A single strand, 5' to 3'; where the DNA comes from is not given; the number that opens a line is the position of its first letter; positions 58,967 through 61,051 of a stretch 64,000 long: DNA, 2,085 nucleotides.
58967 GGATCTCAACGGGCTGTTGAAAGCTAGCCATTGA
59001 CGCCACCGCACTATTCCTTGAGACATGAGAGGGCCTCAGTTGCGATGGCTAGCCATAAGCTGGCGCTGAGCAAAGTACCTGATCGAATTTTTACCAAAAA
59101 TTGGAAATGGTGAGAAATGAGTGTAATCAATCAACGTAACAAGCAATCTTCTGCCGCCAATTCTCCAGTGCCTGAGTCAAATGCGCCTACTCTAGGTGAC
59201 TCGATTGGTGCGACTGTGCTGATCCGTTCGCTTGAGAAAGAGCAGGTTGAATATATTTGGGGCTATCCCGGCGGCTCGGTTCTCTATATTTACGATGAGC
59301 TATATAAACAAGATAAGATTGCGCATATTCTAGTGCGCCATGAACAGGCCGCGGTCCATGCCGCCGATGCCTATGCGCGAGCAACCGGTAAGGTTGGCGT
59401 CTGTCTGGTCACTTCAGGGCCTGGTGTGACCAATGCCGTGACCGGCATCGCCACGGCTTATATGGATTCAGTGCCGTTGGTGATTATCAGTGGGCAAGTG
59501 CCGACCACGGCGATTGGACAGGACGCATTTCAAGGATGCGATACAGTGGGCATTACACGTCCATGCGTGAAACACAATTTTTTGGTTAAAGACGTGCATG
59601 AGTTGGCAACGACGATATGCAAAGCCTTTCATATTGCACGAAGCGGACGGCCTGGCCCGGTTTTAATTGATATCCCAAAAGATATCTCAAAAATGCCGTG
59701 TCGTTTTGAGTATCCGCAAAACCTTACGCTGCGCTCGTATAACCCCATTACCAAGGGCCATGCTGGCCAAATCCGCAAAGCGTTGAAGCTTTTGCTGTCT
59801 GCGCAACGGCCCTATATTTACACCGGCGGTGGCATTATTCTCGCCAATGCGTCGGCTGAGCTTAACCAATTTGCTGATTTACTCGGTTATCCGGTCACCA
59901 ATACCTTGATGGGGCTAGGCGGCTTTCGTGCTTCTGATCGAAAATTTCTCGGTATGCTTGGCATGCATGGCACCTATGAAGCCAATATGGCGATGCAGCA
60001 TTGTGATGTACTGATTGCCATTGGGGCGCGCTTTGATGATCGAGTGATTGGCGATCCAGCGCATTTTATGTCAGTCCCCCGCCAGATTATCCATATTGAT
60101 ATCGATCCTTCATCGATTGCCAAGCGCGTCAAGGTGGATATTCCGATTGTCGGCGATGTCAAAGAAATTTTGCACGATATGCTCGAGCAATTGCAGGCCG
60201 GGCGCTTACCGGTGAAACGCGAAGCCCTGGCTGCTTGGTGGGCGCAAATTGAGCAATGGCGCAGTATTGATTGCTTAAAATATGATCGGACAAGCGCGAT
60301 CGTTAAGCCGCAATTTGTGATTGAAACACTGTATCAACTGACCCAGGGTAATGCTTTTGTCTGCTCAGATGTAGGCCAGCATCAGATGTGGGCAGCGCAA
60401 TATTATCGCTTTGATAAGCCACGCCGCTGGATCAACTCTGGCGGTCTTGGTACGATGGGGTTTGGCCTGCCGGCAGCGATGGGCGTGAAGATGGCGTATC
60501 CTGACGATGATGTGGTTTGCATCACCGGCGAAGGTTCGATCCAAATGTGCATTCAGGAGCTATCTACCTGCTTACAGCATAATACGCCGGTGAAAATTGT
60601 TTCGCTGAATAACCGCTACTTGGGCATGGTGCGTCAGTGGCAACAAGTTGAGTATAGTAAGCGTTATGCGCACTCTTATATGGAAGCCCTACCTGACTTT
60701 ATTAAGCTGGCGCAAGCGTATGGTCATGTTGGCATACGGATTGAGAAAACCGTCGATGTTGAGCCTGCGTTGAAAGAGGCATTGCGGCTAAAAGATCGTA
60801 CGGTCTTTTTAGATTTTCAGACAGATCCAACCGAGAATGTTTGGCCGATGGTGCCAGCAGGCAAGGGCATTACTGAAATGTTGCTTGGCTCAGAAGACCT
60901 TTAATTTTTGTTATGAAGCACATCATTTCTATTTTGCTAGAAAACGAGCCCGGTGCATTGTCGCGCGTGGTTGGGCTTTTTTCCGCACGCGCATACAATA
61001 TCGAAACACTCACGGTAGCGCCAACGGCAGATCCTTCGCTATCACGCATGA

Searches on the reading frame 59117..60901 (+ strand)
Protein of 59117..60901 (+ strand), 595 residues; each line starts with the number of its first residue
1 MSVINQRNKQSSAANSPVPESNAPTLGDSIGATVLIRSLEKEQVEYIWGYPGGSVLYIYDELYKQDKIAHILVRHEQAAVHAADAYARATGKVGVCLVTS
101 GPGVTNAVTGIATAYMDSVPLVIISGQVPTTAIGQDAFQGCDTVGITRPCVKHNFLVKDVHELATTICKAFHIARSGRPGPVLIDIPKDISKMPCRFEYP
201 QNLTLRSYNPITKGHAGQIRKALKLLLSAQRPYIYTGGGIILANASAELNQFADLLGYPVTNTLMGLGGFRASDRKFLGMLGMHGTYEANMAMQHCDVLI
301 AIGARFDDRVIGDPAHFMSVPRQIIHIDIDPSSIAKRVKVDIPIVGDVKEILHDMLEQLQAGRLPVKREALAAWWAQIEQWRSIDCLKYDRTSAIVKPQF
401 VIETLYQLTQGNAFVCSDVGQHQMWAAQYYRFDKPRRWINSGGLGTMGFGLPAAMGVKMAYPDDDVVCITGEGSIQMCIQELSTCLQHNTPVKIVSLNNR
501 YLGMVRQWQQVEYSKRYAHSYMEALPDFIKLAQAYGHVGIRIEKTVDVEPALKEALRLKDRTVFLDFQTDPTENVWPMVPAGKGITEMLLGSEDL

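Call 76: search_protein_families(library=pfam, proteins=[window:59117-60901:+], max_evalue=0.0001)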
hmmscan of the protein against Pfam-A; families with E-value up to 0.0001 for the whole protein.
window:59117-60901:+ (595 aa): 3 families
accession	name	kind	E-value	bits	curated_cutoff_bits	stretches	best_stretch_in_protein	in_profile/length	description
PF02775.26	TPP_enzyme_C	-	7.4e-56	188.6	21.9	1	418-566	1-150/151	Thiamine pyrophosphate enzyme, C-terminal TPP binding domain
PF00205.28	TPP_enzyme_M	-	1.9e-46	157.6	30.4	1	219-353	1-135/137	Thiamine pyrophosphate enzyme, central domain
PF02776.23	TPP_enzyme_N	-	1.7e-42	144.4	26.8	1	31-145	3-118/119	Thiamine pyrophosphate enzyme, N-terminal TPP binding domain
